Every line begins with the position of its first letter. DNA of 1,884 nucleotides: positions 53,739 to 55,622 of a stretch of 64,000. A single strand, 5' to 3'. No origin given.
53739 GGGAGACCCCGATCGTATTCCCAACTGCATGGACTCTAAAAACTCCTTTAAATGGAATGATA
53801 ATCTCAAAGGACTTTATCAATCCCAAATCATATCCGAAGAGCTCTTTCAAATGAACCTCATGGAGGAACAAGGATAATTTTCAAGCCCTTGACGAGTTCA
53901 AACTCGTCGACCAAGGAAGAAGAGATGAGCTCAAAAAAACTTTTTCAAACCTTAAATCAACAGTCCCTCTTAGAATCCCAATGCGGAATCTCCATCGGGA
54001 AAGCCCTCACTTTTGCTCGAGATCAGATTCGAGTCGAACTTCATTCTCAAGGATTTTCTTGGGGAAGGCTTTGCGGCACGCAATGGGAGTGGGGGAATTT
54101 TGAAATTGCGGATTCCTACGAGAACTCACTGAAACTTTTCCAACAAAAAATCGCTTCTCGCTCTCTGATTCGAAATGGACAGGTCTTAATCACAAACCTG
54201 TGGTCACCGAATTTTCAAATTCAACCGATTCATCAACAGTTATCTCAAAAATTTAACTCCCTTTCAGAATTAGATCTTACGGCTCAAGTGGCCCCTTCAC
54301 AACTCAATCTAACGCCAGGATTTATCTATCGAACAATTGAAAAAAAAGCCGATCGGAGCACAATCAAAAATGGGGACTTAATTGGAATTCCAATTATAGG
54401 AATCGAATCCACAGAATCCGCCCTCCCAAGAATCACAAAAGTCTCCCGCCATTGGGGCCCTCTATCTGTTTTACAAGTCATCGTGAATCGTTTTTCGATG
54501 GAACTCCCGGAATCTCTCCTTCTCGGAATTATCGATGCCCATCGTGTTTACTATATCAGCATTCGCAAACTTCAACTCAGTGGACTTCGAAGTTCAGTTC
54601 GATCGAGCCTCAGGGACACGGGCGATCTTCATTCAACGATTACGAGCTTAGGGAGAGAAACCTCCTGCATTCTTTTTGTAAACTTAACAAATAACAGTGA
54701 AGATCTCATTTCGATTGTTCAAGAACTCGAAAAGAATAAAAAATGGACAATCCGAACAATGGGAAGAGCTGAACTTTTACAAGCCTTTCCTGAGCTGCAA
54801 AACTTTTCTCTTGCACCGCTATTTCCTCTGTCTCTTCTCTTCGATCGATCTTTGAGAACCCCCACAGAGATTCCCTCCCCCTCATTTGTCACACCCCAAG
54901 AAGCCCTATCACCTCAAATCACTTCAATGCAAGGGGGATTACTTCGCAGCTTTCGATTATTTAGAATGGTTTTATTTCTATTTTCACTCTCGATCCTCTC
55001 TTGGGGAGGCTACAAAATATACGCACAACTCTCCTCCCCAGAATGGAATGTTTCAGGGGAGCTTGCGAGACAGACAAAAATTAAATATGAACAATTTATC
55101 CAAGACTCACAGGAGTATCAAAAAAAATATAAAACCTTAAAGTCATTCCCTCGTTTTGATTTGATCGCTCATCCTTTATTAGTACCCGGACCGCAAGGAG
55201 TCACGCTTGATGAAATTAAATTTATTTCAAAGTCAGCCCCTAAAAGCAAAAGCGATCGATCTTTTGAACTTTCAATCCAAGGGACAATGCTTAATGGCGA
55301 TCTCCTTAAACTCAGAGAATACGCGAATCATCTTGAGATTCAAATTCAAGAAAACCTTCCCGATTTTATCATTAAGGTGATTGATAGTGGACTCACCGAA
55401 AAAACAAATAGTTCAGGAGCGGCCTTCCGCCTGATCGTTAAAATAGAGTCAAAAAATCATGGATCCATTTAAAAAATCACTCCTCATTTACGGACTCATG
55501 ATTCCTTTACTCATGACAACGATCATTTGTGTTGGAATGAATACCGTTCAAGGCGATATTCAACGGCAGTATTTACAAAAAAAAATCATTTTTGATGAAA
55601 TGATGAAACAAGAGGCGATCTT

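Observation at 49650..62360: Thirteen-gene type IV filament cluster mixing T2SS-like and T4aP-like features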

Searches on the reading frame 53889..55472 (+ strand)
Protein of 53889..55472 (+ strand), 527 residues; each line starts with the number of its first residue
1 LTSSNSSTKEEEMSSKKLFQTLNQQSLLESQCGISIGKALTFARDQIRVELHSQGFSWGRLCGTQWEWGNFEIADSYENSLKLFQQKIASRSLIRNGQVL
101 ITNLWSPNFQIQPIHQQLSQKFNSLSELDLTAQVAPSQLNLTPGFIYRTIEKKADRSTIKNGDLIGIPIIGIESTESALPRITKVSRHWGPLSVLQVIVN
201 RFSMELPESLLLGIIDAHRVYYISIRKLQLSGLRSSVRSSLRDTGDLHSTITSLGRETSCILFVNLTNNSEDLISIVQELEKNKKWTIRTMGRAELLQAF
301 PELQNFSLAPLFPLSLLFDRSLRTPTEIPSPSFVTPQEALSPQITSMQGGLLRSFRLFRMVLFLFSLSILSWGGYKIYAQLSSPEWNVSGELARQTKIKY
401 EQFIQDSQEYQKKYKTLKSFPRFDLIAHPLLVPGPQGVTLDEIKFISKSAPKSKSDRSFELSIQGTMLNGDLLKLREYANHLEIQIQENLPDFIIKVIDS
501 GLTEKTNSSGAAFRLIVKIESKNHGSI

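Call 4: search_protein_families(library=pfam, max_evalue=0.01, proteins=[window:53889-55472:+])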
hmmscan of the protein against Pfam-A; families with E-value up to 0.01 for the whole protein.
window:53889-55472:+ (527 aa): 0 families

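Call 6: search_protein_families(library=ncbifam, max_evalue=0.01, proteins=[window:53889-55472:+])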
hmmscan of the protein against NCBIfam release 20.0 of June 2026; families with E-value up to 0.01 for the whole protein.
window:53889-55472:+ (527 aa): 0 families

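Call 14: find_homologous_proteins(query=window:53889-55472:+, max_evalue=0.001)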
Query window:53889-55472:+ (527 aa): 4 proteins with E <= 0.001 among 8000 candidates.
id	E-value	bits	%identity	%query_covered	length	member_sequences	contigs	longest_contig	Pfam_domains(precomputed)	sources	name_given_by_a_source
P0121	0.0e+0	1133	100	98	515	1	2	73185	-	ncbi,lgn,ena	-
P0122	4.1e-250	849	74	98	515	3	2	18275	-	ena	-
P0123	1.6e-201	689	62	97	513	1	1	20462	-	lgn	-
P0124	2.1e-198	678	60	98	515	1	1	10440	-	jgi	jgi:hypothetical protein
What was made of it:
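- Checked: 53889/53925-55472: 527 aa from TTG, or 515 aa from ATG as called in public assemblies (call 14).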

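Call 26: predict_structure(alignment_id=A1)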
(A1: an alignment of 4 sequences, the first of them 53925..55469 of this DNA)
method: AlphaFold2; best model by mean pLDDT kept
length: 515 residues; sequences in the alignment: 4
mean_pLDDT: 44.0   pTM: 0.29
mean pLDDT of the five models: 44.0, 43.4, 40.7, 40.1, 39.2
residues with pLDDT >= 90: 0; 70-90: 45; 50-70: 101; < 50: 369
segments of 3 or more residues with pLDDT < 50: 1-35, 37-44, 52-54, 64-69, 81-262, 271-338, 361-395, 402-407, 435-443, 513-515
pLDDT, mean of each block of 10 residues (from residue 1): 31 34 33 43 49 52 51 56 39 28 35 34 29 30 31 28 28 28 36 39 38 40 32 36 33 38 50 45 45 35 28 27 31 46 61 55 39 36 41 50 47 55 59 49 58 69 78 76 77 59 76 42
secondary structure, 60 per line:
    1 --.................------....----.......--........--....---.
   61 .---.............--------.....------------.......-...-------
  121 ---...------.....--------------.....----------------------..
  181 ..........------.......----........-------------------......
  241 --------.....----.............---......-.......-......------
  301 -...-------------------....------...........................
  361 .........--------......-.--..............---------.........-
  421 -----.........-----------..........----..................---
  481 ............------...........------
elements in order: H3-19 H26-29 E34-40 E43-50 E53-56 H65-77 E86-90 H103-109 E133-137 E152-156 H179-190 E197-203 E208-215 H235-240 E249-253 H258-270 E274-279 H281-287 H289-294 H324-327 H334-369 H378-383 H388-401 H411-419 E426-434 E446-455 H460-477 E481-492 E499-509

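Call 32: fold_search(model_id=the predicted structure, library=pdb)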
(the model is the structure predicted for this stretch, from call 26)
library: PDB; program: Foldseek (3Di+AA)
matches with E <= 10: 967; with E <= 0.001: 0
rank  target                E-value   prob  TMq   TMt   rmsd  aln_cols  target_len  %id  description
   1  3r6m_A                1.5e-03  0.94  0.13  0.27  19.3       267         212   11  Crystal structure of Vibrio parahaemolyticus YeaZ (released 2011-09-07)
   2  4y0w_D                1.8e-03  0.97  0.14  0.29  17.9       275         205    9  YeaZ from Pseudomonas aeruginosa (released 2016-01-27)
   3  5br9_D                2.1e-03  0.87  0.12  0.24  18.8       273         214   11  Crystal structure of an uncharacterized protein with similarity to peptidase YEAZ from Pseudomonas aeruginosa (released 2015-07-15)
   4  1okj_B                2.4e-03  0.89  0.13  0.25  20.2       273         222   10  crystal structure of the essential E. coli YeaZ protein by MAD method using the gadolinium complex "DOTMA" (released 2004-09-16)
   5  5br9_C                2.7e-03  0.87  0.13  0.25  20.5       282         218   11  Crystal structure of an uncharacterized protein with similarity to peptidase YEAZ from Pseudomonas aeruginosa (released 2015-07-15)
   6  4y0w_C                2.9e-03  0.89  0.13  0.26  20.4       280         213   11  YeaZ from Pseudomonas aeruginosa (released 2016-01-27)
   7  5br9_B                3.6e-03  0.89  0.13  0.26  20.3       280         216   10  Crystal structure of an uncharacterized protein with similarity to peptidase YEAZ from Pseudomonas aeruginosa (released 2015-07-15)
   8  4y0w_B                3.8e-03  0.87  0.13  0.27  20.2       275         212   11  YeaZ from Pseudomonas aeruginosa (released 2016-01-27)
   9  5br9_A                4.3e-03  0.87  0.13  0.26  18.8       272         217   11  Crystal structure of an uncharacterized protein with similarity to peptidase YEAZ from Pseudomonas aeruginosa (released 2015-07-15)
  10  1okj_D                4.8e-03  0.85  0.13  0.26  19.3       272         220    9  crystal structure of the essential E. coli YeaZ protein by MAD method using the gadolinium complex "DOTMA" (released 2004-09-16)
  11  2gel_A                6.8e-03  0.84  0.13  0.26  19.6       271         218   10  2.05A crystal structure of Salmonella typhimurium YeaZ, form B (released 2006-08-01)
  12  3hrg                  6.8e-03  0.72  0.12  0.21  17.3       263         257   12  Crystal structure of Bacteroides thetaiotaomicron BT_3980, protein with actin-like ATPase fold and unknown function (NP_ (released 2009-06-23)
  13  3zeu_A                7.2e-03  0.77  0.13  0.24  19.3       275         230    9  Structure of a Salmonella typhimurium YgjD-YeaZ heterodimer bound to ATPgammaS (released 2013-03-20)
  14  1okj_A                8.1e-03  0.77  0.13  0.26  19.9       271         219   10  crystal structure of the essential E. coli YeaZ protein by MAD method using the gadolinium complex "DOTMA" (released 2004-09-16)
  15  4ydu_C                8.1e-03  0.77  0.14  0.25  20.1       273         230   10  Crystal structure of E. coli YgjD-YeaZ heterodimer in complex with ADP (released 2015-03-04)
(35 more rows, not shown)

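Call 47: search_protein_representatives(alignment_id=A1)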
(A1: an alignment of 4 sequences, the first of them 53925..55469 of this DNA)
Query: 4 sequences, 515 profile positions. Proteins with E-value up to 0.001 (for the whole library): 23; up to 1e-10: 15; up to 1e-30: 8. The best 23 are listed.
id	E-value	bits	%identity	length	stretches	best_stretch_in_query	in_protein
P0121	0.0e+00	1025.7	-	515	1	1-515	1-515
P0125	4.9e-75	269.5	-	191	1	326-515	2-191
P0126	9.0e-48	179.5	-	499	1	37-491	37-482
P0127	2.6e-42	161.5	-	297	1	31-306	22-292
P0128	6.8e-42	160.1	-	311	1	30-305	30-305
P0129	8.3e-38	146.6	-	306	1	29-306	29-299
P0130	1.0e-32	129.8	-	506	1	30-489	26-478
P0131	4.7e-31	124.3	-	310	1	30-306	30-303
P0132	1.6e-29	119.3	-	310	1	33-305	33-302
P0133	1.1e-28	116.5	-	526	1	31-505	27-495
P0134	1.2e-26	109.8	-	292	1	33-305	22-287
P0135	8.2e-26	107.0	-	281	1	33-306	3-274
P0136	6.2e-21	90.9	-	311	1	29-306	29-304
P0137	2.1e-15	72.7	-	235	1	81-305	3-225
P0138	1.4e-12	63.4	-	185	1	343-490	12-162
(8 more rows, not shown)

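Call 50: find_homologous_proteins(query=A4, max_evalue=0.001)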
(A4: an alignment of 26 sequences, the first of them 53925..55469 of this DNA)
Query A4 (26 sequences) (515 aa, profile of the alignment): 4 proteins with E <= 0.001 among 8000 candidates.
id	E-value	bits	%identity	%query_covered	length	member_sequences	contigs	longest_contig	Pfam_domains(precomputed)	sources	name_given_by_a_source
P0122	1.9e-190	652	74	100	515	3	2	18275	-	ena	-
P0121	9.7e-189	646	100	100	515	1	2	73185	-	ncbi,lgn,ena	-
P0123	2.7e-186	638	62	99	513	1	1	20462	-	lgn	-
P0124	2.9e-184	631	60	100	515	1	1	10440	-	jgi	jgi:hypothetical protein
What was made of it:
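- Tried and rejected: A third find_homologous_proteins search with alignment A4 returned only the same 4 proteins (call 50).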

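Call 52: search_protein_families(library=pfam, alignment_id=A4, max_evalue=1)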
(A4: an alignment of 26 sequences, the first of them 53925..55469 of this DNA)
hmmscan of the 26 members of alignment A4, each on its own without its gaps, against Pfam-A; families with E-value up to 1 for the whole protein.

A. member 1, window:53925-55469:+ (515 aa): 0 families

B. families by the number of members that match (of 26 scanned): 8 families
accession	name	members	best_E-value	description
PF04362.19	Iron_traffic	2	0.066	Bacterial Fe(2+) trafficking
PF02033.23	RBFA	1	0.002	Ribosome-binding factor A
PF19063.5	DUF5759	1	0.02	Family of unknown function (DUF5759)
PF17078.10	SHE3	1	0.028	SWI5-dependent HO expression protein 3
PF12538.13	FtsK_SpoIIIE_N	1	0.041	DNA transporter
PF08343.15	RNR_N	1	0.11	Ribonucleotide reductase N-terminal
PF25066.1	TPR_VPS8_2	1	0.15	VPS8-like, TPR-like repeats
PF14881.12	Tubulin_3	1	0.27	Tubulin domain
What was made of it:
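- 53925..55472 (+): PilM-PilN fusion protein, 515 aa (527 aa from TTG at 53889). It has a cytoplasmic actin-like domain (~30-306), a linker carrying the PilN-type N-terminal peptide (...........), a long helix at 334-369 that contains the hydrophobic membrane-spanning stretch, and a periplasmic alpha-beta-beta-alpha-beta-beta domain. No sequence-family hit (calls 4, 6, 52).
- On T4aP: No sequence-family hit was found (call 52).
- Tried and rejected: No Pfam family was shared by more than 2 of the 26 M/N family members at E<=1, and none was a PilM, PilN or GspL family (call 52).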

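Call 58: predict_structure(alignment_id=A4)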
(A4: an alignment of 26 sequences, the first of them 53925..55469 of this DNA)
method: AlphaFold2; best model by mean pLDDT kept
length: 515 residues; sequences in the alignment: 26
mean_pLDDT: 88.6   pTM: 0.71
mean pLDDT of the five models: 88.6, 88.6, 88.1, 86.8, 86.3
residues with pLDDT >= 90: 308; 70-90: 179; 50-70: 24; < 50: 4
segments of 3 or more residues with pLDDT < 50: 513-515
pLDDT, mean of each block of 10 residues (from residue 1): 90 92 88 96 96 91 96 93 94 95 81 91 93 93 72 93 91 95 94 93 96 92 93 87 87 95 90 91 95 95 84 76 90 88 93 97 93 82 90 90 78 86 86 71 74 87 90 91 87 76 88 45
secondary structure, 60 per line:
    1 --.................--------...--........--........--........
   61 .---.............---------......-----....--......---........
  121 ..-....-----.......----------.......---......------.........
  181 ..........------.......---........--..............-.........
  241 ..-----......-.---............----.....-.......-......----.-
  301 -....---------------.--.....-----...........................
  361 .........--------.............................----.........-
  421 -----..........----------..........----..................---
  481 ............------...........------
elements in order: H3-19 E33-40 E43-50 E53-61 H65-77 E87-92 E98-101 H104-109 H113-122 H124-127 E133-139 E150-156 H160-165 E172-177 H178-190 E197-203 E207-214 E217-225 H226-230 H232-242 E248-253 H259-270 E275-279 H281-287 H289-294 H302-305 H324-328 H334-369 H378-406 H411-419 E426-435 E446-455 H460-477 E481-492 E499-509
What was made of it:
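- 53925..55472 (+): AlphaFold2 with a 26-sequence alignment gives pLDDT 88.6 and pTM 0.71 (call 58).
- The 515-aa protein folds with high confidence (pLDDT 88.6; call 58).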

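Call 61: fold_search(model_id=the predicted structure, library=pdb)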
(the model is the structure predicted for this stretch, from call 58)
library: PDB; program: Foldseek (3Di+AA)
matches with E <= 10: 1382; with E <= 0.001: 77
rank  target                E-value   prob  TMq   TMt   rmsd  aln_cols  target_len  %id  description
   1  3hrg                  4.7e-09  1.00  0.35  0.63   5.8       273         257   12  Crystal structure of Bacteroides thetaiotaomicron BT_3980, protein with actin-like ATPase fold and unknown function (NP_ (released 2009-06-23)
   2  2ych_A                3.7e-08  1.00  0.37  0.53   7.7       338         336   12  PilM-PilN type IV pilus biogenesis complex (released 2011-05-11)
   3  5eou_B                9.2e-08  1.00  0.34  0.46   8.4       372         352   10  Pseudomonas aeruginosa PilM:PilN1-12 bound to ATP (released 2016-04-27)
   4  4a2a_A                1.5e-07  1.00  0.32  0.42  10.0       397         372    8  Thermotoga maritima FtsA:FtsZ(336-351) (released 2012-04-25)
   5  3jc8_Ma               3.1e-07  1.00  0.34  0.47   8.5       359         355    8  Architectural model of the type IVa pilus machine in a piliated state (released 2016-03-16)
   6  5eou_A                3.4e-07  1.00  0.32  0.46   7.7       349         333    8  Pseudomonas aeruginosa PilM:PilN1-12 bound to ATP (released 2016-04-27)
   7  1e4f                  4.3e-07  1.00  0.32  0.42   9.9       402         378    8  FtsA (apo form) from Thermotoga maritima (released 2000-10-18)
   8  4a2a_B                8.1e-07  1.00  0.30  0.39  10.0       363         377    7  Thermotoga maritima FtsA:FtsZ(336-351) (released 2012-04-25)
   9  4a2b                  1.1e-06  1.00  0.33  0.41  10.1       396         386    9  Thermotoga maritima FtsA with ATP gamma S (released 2012-04-25)
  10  5eoy_A                1.3e-06  1.00  0.30  0.40  11.2       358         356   11  Pseudomonas aeruginosa SeMet-PilM bound to ADP (released 2016-04-27)
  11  5eox_B                1.5e-06  1.00  0.33  0.45   7.2       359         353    9  Pseudomonas aeruginosa PilM bound to ADP (released 2016-04-27)
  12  5eq6_B                1.5e-06  1.00  0.31  0.41   9.3       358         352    9  Pseudomonas aeruginosa PilM bound to AMP-PNP (released 2016-04-27)
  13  5eq6_A                2.0e-06  1.00  0.32  0.42   8.4       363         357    8  Pseudomonas aeruginosa PilM bound to AMP-PNP (released 2016-04-27)
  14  5eox_A                3.0e-06  1.00  0.31  0.41  10.6       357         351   10  Pseudomonas aeruginosa PilM bound to ADP (released 2016-04-27)
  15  5eoy_B                3.8e-06  1.00  0.31  0.42   8.9       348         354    9  Pseudomonas aeruginosa SeMet-PilM bound to ADP (released 2016-04-27)
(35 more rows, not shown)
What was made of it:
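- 53925..55472 (+): Foldseek against PDB (call 61): BT_3980 actin-like E 5e-9; Thermus PilM 2ych_A E 4e-8 with TM(target) 0.53; P. aeruginosa PilM, FtsA and M. xanthus PilM also hit; PulL cytoplasmic domain E 2e-5.
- These are better than the T2SS PulL cytoplasmic domain (E 2e-5; call 61). The bitopic fused M+N protein has GspL topology, and the PulL cytoplasmic domain is among the Foldseek hits (call 61). PilM hits are better than PulL hits (call 61).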

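Call 67: find_encoding_contigs(protein=P0133, flank=10000, max_places=2)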
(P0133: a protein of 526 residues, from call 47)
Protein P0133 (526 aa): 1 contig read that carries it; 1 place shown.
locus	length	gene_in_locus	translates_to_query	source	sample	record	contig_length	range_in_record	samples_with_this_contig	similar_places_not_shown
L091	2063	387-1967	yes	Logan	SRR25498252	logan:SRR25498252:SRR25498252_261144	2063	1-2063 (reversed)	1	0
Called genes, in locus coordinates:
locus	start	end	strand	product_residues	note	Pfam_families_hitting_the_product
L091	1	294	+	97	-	?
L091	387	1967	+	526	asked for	-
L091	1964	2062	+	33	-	?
